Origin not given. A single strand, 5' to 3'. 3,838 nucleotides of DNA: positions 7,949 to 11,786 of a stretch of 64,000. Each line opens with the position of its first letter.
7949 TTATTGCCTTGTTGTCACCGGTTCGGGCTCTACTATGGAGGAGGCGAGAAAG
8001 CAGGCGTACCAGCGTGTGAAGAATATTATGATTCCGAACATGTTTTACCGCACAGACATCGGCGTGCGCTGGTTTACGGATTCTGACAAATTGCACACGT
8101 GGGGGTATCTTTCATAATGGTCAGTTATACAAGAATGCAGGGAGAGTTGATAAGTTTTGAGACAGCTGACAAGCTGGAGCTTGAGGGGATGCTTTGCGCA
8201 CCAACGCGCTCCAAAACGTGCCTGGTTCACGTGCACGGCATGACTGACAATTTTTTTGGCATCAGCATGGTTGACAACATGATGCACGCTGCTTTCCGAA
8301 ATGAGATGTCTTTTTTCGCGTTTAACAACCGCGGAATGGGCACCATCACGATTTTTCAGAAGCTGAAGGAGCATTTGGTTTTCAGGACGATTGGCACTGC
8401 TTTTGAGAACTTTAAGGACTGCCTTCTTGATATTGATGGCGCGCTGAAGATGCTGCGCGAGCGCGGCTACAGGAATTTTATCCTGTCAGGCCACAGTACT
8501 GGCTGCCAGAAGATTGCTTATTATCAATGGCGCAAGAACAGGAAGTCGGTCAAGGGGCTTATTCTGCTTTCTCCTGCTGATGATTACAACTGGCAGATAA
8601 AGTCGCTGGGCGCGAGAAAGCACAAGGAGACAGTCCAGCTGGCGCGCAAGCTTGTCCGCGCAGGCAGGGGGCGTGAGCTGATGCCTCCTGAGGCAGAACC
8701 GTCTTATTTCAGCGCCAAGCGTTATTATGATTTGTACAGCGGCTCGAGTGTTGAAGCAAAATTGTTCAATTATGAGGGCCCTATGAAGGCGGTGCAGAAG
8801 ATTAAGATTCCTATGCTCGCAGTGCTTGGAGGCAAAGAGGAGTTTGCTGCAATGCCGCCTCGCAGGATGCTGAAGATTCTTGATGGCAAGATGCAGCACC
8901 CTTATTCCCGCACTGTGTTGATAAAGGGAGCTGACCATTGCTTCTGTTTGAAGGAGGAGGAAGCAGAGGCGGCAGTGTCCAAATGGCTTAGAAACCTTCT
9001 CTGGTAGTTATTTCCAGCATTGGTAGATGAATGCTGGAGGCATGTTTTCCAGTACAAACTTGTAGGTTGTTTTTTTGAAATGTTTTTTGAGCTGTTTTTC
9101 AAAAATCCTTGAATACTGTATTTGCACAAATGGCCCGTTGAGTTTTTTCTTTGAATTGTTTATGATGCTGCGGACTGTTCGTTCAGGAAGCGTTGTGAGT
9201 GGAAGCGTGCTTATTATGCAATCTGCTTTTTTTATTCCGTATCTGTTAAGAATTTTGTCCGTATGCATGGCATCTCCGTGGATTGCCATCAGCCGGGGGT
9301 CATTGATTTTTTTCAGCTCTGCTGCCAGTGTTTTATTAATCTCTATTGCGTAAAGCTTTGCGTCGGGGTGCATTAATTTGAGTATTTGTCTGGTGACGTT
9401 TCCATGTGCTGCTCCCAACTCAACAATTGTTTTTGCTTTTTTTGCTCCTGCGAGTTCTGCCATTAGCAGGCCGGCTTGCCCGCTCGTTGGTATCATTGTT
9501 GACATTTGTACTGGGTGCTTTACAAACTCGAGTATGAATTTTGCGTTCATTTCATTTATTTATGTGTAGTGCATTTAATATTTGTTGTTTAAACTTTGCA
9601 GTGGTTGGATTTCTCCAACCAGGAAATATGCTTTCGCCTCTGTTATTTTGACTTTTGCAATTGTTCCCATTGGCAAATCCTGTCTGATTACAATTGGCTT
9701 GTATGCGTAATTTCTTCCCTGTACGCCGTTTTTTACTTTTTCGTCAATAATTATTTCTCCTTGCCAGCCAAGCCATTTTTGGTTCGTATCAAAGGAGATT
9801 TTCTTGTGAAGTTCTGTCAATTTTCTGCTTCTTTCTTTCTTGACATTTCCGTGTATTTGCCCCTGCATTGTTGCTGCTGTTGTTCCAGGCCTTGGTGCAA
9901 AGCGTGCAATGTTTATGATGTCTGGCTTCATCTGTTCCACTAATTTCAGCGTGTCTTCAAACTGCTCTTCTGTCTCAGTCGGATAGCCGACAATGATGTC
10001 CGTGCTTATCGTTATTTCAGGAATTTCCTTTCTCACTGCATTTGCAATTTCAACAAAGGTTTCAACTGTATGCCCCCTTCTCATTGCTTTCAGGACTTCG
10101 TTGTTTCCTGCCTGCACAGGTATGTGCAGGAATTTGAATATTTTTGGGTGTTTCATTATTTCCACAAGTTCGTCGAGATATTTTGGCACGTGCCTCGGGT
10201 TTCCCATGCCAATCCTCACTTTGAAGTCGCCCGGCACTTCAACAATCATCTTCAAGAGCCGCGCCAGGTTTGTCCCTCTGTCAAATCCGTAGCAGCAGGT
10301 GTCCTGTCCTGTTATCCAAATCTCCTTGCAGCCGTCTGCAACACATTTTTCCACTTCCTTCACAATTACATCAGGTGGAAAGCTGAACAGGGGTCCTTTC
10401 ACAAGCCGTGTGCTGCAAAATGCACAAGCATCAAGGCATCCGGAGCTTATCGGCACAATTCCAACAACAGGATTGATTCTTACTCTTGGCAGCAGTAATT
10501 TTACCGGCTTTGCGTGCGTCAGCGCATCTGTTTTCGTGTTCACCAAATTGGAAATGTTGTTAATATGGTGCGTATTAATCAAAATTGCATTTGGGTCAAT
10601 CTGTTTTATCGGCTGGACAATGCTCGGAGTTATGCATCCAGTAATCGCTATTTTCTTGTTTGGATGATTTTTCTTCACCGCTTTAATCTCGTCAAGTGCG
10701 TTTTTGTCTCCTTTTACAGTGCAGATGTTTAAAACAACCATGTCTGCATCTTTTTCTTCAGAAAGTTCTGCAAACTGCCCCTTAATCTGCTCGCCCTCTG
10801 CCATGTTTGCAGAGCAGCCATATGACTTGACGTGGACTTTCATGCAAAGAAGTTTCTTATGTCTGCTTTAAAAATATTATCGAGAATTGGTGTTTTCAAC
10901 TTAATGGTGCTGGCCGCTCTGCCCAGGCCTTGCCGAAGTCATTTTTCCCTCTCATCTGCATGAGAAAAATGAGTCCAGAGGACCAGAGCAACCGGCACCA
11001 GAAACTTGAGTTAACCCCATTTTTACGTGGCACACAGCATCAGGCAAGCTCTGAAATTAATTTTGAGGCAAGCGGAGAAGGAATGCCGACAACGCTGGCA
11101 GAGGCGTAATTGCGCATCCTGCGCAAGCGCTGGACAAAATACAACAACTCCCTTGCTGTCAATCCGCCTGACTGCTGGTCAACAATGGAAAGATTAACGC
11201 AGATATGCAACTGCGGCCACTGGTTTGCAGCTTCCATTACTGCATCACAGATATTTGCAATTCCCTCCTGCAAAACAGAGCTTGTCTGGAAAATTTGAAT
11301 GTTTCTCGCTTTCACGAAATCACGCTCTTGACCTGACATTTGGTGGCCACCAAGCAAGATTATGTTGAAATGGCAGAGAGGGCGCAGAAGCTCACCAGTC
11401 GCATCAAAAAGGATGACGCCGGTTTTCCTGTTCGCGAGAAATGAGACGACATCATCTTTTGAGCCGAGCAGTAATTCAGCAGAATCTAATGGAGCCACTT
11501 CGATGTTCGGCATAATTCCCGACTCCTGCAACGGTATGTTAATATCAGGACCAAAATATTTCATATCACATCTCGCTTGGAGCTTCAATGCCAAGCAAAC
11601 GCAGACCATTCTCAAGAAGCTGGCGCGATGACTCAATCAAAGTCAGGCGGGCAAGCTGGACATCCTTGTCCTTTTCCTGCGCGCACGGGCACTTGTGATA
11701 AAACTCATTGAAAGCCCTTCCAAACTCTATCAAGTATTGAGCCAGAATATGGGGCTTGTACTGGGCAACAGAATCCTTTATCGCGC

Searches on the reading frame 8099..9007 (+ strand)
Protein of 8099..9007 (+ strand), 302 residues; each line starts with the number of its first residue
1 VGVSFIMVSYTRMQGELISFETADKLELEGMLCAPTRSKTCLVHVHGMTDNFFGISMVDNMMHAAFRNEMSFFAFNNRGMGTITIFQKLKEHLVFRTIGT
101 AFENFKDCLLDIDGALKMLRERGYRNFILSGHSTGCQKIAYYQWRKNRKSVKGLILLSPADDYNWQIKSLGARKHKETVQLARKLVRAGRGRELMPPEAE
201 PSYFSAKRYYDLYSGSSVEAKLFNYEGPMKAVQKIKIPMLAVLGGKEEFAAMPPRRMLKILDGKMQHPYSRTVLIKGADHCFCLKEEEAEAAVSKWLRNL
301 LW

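Call 8: search_protein_families(library=pfam, proteins=[window:8099-9007:+], max_evalue=0.001)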
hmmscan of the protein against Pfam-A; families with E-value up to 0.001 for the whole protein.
window:8099-9007:+ (302 aa): 2 families
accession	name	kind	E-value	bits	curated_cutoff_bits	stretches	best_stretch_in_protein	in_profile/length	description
PF08538.16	DUF1749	-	7.4e-16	58.6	24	1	121-294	96-288/299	Protein of unknown function (DUF1749)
PF12146.15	Hydrolase_4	-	1.7e-10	41.1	27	1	38-170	3-118/239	Serine aminopeptidase, S33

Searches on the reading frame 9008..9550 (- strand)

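Call 8: search_protein_families(library=pfam, proteins=[window:9008-9550:-], max_evalue=0.001)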
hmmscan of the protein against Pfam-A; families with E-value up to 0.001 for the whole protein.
window:9008-9550:- (180 aa): 5 families
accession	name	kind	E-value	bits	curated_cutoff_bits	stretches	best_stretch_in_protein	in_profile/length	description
PF00398.26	RrnaAD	-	5.2e-07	29.5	24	1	37-118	29-109/263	Ribosomal RNA adenine dimethylase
PF02254.24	TrkA_N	-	2.9e-06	28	23.8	1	49-117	6-71/116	TrkA-N domain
PF01728.25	FtsJ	-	4.8e-05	23.8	24.1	1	37-114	20-97/181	FtsJ-like methyltransferase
PF13649.12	Methyltransf_25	-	0.00052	21.1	27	1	42-134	1-90/97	Methyltransferase domain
PF01189.24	Methyltr_RsmB-F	-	0.00075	19.6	27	1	37-103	7-77/199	16S rRNA methyltransferase RsmB/F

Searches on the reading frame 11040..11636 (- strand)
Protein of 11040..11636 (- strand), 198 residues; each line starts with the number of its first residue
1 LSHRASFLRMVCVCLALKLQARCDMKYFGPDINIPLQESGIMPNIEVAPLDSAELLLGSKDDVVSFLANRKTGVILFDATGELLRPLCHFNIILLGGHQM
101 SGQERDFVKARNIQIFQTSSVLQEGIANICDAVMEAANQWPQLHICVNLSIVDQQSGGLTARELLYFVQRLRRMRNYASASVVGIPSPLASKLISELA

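Call 8: search_protein_families(library=pfam, proteins=[window:11040-11636:-], max_evalue=0.001)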
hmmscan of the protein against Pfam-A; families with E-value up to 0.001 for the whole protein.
window:11040-11636:- (198 aa): 1 family
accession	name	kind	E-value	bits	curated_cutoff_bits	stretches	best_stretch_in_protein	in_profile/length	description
PF00491.26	Arginase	-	5.1e-05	23.3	22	1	89-186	150-256/280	Arginase family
